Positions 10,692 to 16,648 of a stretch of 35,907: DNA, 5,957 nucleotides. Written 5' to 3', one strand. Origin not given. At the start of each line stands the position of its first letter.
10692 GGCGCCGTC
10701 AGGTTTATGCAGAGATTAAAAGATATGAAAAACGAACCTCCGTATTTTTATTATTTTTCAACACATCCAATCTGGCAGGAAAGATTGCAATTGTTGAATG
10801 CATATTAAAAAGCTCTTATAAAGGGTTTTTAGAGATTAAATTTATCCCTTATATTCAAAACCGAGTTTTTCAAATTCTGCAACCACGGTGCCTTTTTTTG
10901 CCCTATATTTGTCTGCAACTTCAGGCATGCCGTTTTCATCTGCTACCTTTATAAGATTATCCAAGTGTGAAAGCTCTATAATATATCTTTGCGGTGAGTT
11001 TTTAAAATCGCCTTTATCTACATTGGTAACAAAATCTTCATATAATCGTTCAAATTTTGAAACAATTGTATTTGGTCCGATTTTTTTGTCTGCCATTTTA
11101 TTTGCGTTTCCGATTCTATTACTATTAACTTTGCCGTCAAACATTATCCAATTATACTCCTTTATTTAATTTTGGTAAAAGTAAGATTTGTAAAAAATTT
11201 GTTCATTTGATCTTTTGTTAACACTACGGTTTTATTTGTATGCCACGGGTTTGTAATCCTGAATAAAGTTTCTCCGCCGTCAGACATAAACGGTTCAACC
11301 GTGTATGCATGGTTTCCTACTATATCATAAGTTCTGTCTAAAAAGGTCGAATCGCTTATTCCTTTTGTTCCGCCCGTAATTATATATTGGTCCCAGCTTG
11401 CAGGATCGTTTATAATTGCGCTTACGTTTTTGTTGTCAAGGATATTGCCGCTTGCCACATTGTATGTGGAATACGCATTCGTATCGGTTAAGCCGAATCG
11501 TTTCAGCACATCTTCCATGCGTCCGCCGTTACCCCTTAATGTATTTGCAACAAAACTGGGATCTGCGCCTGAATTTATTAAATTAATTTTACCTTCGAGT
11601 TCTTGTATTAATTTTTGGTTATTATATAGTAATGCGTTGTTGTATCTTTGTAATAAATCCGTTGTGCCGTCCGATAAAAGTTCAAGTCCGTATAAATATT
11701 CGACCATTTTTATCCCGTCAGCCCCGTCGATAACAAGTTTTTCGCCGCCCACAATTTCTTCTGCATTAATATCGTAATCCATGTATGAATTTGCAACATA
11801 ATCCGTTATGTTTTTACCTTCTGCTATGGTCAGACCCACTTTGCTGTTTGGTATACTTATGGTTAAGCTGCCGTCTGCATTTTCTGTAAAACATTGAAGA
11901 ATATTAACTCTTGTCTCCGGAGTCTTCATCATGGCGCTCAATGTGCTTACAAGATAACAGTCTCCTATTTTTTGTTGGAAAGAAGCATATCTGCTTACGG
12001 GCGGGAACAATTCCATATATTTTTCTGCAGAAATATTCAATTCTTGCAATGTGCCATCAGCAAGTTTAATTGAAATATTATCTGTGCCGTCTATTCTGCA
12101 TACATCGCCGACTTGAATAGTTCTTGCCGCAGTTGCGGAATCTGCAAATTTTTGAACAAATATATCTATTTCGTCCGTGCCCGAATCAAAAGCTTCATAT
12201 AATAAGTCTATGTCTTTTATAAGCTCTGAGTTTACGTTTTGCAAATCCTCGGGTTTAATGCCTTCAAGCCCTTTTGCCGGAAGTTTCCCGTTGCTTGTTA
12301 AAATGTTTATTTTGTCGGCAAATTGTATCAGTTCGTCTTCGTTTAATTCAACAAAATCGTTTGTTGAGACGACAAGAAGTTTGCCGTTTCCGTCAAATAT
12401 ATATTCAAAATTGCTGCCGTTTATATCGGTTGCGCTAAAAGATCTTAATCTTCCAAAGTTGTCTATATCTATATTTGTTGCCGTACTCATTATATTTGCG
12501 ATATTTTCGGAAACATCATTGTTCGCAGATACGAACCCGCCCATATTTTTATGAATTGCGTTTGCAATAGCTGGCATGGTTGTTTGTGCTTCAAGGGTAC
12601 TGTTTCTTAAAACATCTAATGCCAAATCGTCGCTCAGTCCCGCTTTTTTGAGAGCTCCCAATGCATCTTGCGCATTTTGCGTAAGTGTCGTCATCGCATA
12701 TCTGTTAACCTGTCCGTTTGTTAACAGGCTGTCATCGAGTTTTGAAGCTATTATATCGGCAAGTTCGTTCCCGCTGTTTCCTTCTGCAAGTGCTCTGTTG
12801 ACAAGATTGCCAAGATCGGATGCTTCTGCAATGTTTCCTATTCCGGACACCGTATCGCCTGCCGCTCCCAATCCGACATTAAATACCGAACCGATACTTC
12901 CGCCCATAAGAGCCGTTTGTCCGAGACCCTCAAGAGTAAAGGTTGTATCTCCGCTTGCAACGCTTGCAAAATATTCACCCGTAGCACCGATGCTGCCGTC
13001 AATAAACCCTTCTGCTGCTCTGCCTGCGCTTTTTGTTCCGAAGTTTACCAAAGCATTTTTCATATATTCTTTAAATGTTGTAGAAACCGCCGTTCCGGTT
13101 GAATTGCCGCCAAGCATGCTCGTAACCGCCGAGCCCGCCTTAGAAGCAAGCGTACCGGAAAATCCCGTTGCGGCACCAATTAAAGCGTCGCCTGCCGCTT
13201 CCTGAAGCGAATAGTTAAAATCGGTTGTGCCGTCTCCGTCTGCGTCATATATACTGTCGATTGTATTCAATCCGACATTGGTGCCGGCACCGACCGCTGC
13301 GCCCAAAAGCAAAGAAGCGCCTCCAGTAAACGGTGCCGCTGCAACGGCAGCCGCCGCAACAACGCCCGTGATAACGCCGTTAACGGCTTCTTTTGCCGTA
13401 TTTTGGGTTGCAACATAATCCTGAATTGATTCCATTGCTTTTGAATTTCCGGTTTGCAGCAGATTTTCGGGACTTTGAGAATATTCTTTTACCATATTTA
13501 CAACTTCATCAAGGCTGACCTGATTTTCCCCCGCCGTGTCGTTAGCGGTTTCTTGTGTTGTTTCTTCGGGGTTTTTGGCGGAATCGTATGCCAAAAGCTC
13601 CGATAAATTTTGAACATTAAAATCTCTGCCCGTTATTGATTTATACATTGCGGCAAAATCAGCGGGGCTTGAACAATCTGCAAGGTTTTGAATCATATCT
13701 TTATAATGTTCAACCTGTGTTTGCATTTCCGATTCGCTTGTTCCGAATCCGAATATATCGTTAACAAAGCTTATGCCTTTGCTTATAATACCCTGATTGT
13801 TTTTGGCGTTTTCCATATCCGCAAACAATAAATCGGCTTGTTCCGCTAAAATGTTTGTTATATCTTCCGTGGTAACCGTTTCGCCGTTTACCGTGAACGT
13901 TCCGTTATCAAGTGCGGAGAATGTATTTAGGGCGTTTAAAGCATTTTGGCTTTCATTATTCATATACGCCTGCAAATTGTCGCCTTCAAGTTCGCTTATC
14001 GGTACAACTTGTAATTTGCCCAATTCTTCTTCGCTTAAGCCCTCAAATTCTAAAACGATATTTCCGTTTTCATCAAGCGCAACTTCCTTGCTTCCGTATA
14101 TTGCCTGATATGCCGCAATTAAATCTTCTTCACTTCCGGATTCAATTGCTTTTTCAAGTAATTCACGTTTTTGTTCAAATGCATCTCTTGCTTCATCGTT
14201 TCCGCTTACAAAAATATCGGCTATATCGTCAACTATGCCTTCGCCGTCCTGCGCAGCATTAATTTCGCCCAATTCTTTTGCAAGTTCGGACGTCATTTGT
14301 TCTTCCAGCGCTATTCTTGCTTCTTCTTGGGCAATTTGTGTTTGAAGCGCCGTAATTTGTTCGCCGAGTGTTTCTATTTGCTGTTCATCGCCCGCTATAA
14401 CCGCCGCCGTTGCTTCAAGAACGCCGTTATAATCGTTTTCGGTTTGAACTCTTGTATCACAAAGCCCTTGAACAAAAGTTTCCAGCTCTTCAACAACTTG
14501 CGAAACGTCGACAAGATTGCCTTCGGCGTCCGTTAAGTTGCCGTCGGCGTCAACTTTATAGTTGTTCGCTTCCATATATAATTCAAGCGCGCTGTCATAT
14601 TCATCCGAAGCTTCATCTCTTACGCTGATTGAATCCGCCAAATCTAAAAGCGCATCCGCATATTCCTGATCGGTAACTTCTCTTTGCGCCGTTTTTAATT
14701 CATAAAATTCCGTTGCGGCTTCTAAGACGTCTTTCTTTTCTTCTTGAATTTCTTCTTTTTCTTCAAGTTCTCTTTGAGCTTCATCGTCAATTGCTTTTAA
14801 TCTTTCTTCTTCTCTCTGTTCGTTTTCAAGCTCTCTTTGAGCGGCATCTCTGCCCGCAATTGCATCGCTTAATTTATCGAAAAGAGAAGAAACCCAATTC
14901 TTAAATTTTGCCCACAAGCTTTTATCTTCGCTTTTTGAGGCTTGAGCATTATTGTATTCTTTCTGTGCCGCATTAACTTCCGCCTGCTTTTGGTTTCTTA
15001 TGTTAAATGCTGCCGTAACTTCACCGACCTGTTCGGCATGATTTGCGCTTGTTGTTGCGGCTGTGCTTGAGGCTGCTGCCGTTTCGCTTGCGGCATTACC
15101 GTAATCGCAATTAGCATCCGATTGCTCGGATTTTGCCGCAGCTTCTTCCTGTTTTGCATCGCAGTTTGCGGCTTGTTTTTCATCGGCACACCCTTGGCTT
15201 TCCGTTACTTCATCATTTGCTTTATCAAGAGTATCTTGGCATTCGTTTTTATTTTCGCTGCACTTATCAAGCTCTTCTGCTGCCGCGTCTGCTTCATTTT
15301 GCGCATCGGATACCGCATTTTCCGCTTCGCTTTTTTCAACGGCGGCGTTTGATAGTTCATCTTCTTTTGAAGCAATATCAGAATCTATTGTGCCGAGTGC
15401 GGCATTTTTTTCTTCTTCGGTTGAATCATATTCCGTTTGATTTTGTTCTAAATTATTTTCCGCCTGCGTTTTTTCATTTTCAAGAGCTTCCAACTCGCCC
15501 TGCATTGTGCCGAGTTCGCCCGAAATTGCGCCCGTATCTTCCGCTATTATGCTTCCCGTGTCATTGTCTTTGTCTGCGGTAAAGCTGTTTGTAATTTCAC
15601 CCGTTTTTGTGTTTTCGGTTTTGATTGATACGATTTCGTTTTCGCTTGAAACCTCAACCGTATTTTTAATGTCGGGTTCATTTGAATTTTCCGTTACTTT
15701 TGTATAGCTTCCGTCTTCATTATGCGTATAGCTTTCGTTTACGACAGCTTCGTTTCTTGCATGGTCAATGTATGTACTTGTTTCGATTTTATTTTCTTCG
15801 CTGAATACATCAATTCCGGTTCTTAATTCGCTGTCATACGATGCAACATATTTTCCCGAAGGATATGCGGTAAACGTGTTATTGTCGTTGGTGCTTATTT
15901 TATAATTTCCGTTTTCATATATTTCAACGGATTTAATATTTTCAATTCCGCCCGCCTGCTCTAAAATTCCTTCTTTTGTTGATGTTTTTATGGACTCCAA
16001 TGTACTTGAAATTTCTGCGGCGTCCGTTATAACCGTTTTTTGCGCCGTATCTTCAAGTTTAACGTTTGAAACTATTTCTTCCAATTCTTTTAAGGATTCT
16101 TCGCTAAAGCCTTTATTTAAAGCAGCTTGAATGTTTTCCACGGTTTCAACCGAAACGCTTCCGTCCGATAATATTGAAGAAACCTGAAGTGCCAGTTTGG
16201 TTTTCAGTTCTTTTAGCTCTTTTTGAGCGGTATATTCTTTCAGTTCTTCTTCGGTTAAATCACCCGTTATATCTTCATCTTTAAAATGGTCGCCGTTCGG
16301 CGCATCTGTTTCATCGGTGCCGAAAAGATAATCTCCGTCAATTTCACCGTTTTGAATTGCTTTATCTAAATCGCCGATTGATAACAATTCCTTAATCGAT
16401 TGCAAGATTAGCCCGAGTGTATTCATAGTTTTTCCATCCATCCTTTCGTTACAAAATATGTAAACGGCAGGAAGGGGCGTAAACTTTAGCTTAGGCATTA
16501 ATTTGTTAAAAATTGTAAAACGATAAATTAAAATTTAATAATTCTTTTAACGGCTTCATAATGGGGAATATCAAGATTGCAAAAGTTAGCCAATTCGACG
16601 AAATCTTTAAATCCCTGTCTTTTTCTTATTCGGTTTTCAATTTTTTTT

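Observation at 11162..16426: Giant protein ending in a calpain-like Cys-His-Asn protease core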

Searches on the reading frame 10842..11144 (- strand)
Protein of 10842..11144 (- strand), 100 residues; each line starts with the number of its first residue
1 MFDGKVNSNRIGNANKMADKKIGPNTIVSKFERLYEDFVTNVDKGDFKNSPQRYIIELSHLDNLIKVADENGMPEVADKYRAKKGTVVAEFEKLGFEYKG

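Call 5: search_protein_families(library=pfam, proteins=[window:10842-11144:-], max_evalue=1)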
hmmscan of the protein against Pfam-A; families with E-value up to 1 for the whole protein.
window:10842-11144:- (100 aa): 0 families

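Call 20: search_protein_families(library=ncbifam, proteins=[window:10842-11144:-], max_evalue=0.1)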
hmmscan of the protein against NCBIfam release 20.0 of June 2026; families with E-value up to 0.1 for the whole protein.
window:10842-11144:- (100 aa): 3 families
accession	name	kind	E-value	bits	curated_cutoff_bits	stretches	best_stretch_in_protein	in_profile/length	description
NF045982.1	Mbov0283_fam_LP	subfamily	0.064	13.8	65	0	13-44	40-71/117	Mbov_0283/Mbov_0339 family surface lipoprotein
NF047909.1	CellAnchorMapZStrp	equivalog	0.064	12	700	1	15-60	198-244/474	cell division site-positioning protein MapZ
TIGR02326.1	transamin_PhnW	equivalog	0.097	11.8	400.8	1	43-97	233-286/363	2-aminoethylphosphonate--pyruvate transaminase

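Call 68: search_solved_structures(query=A4, max_evalue=10)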
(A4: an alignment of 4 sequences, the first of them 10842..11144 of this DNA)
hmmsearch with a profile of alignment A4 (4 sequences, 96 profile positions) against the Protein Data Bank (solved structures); distinct sequences matched with E-value up to 10: 2.
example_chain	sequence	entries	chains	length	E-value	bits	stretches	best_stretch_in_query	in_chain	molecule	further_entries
9mkb_ja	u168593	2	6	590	0.85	13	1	16-48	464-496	gp29, tape measure protein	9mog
5cwq_A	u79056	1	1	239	4.6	10.7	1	39-90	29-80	Designed helical repeat protein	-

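Call 69: search_protein_families(library=padloc, proteins=[window:10842-11144:-], max_evalue=0.01)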
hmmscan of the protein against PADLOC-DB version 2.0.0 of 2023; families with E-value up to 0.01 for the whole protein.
window:10842-11144:- (100 aa): 0 families

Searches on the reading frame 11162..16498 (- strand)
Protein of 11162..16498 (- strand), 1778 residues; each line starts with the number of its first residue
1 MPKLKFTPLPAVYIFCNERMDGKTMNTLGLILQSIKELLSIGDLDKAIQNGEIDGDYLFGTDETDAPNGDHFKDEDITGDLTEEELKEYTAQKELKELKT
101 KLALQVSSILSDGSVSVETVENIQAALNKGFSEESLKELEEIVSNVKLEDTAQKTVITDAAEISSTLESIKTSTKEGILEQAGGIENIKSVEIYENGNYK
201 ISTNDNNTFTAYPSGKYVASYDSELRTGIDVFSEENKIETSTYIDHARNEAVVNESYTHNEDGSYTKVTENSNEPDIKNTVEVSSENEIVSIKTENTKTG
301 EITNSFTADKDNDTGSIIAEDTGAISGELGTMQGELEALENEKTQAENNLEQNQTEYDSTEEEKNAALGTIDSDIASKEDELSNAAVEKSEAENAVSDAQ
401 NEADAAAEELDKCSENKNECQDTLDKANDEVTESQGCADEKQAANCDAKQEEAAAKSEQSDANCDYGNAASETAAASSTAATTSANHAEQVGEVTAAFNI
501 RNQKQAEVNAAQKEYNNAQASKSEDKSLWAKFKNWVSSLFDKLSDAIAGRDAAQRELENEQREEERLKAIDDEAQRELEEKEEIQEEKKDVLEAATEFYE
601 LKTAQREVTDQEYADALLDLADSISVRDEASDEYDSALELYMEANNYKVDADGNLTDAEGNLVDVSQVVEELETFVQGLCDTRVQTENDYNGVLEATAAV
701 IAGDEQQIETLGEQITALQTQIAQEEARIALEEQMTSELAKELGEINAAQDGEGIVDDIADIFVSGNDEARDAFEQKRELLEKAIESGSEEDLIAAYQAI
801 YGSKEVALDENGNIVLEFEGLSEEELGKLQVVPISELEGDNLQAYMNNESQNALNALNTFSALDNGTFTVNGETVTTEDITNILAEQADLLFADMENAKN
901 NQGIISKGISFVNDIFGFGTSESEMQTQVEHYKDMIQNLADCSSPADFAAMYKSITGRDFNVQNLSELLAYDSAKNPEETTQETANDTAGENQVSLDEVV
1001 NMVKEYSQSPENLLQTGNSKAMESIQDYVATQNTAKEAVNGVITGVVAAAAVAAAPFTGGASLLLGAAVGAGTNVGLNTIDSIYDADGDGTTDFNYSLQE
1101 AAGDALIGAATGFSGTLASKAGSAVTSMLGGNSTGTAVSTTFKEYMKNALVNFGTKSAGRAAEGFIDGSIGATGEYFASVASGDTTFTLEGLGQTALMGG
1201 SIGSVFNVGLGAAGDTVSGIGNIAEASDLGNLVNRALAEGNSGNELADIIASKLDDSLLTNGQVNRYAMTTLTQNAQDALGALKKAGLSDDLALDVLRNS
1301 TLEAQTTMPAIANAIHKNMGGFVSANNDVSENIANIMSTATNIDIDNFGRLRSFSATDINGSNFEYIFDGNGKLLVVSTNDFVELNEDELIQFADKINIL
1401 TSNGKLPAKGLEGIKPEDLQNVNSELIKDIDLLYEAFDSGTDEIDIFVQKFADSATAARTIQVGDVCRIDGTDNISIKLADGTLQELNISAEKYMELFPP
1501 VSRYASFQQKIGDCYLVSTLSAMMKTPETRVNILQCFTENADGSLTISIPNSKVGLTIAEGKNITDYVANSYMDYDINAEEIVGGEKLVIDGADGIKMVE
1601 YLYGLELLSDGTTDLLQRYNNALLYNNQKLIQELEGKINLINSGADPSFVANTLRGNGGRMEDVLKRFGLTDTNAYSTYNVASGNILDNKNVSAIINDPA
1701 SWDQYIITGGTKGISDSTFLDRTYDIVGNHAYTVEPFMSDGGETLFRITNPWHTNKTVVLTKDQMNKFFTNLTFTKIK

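Call 5: search_protein_families(library=pfam, proteins=[window:11162-16498:-], max_evalue=1)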
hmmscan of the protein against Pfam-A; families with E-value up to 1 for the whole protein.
window:11162-16498:- (1778 aa): 1 family
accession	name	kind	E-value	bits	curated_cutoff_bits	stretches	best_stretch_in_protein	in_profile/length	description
PF18914.6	DUF5666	-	0.065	14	27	1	861-883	5-27/60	Domain of unknown function (DUF5666)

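Call 10: find_encoding_contigs(protein=window:11162-16498:-, flank=3000, max_places=6)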
Protein window:11162-16498:- (1778 aa): 1 contig read that carries it; 1 place shown.
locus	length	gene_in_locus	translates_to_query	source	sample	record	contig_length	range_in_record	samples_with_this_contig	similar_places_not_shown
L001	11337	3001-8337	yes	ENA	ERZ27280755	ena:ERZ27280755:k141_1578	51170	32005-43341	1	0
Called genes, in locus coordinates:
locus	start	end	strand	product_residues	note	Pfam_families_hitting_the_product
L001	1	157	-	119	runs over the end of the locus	PF02482:Ribosomal_S30AE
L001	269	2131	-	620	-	PF02065:Melibiase (weak), PF02638:GHL10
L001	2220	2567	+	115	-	PF20660:DUF6812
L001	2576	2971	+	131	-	-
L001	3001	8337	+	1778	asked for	-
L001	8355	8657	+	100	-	-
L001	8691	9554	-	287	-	PF01435:Peptidase_M48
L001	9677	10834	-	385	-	-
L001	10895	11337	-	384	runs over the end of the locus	-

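Call 20: search_protein_families(library=ncbifam, proteins=[window:11162-16498:-], max_evalue=0.1)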
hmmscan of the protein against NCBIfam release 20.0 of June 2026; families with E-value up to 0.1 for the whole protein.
window:11162-16498:- (1778 aa): 1 family
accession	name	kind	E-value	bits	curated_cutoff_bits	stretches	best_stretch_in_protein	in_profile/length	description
TIGR04320.1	Surf_Exclu_PgrA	domain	0.00092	18.6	70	1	287-427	215-355/360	SEC10/PgrA surface exclusion domain-containing protein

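Call 69: search_protein_families(library=padloc, proteins=[window:11162-16498:-], max_evalue=0.01)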
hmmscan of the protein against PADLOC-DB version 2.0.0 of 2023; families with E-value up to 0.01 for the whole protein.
window:11162-16498:- (1778 aa): 0 families

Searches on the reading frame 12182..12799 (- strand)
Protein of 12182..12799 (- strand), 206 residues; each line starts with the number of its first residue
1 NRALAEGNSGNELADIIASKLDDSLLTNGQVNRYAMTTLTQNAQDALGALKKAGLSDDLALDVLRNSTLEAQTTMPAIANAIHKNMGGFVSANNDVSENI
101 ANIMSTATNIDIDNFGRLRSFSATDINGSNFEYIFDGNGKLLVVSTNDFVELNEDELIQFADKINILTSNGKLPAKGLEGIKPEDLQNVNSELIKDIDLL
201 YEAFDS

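Call 105: search_solved_structures(query=window:12182-12799:-, max_evalue=1)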
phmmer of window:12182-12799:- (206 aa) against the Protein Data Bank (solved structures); distinct sequences matched with E-value up to 1: 1.
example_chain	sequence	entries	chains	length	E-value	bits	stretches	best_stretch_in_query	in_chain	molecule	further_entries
5cwb_A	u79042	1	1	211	0.08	16.2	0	6-76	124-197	Designed helical repeat protein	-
